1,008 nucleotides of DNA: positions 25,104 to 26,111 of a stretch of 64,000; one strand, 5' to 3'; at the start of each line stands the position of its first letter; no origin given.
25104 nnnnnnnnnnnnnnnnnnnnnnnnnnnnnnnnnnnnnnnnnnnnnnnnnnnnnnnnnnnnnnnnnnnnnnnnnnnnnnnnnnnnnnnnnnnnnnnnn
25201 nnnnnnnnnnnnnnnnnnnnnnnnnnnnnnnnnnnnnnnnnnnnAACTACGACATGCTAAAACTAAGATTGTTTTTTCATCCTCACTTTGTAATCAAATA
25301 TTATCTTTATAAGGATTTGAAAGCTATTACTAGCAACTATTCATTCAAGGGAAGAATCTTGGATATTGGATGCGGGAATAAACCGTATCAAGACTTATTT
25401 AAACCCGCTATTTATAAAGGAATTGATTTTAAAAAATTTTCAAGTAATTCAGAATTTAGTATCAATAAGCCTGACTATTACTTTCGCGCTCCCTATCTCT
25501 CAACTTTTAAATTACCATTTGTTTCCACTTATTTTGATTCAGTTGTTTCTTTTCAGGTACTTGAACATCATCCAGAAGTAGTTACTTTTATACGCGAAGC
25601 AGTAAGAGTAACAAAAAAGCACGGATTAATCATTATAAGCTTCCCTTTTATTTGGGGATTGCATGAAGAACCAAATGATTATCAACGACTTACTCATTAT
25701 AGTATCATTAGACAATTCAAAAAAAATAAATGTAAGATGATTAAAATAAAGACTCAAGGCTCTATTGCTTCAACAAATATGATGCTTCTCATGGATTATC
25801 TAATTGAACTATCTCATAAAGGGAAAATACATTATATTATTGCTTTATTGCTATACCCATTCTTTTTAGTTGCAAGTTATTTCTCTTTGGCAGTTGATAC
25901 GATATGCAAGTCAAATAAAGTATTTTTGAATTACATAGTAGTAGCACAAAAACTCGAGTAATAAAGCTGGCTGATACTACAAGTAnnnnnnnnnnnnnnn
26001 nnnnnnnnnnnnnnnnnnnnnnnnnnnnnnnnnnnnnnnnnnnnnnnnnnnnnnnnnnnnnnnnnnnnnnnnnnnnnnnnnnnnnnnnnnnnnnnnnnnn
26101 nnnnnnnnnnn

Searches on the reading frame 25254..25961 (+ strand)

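Call 63: search_protein_families(library=pfam, proteins=[window:25254-25961:+], max_evalue=0.0001)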
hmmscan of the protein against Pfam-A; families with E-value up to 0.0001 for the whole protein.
window:25254-25961:+ (235 aa): 3 families
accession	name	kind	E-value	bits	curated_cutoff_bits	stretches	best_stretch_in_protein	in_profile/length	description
PF08241.18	Methyltransf_11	-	3e-10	41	21.2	1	36-128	1-95/95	Methyltransferase domain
PF13847.12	Methyltransf_31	-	3.7e-06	27.1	27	1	34-131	6-112/145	Methyltransferase domain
PF13489.12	Methyltransf_23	-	3.7e-05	24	27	1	32-132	23-120/164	Methyltransferase domain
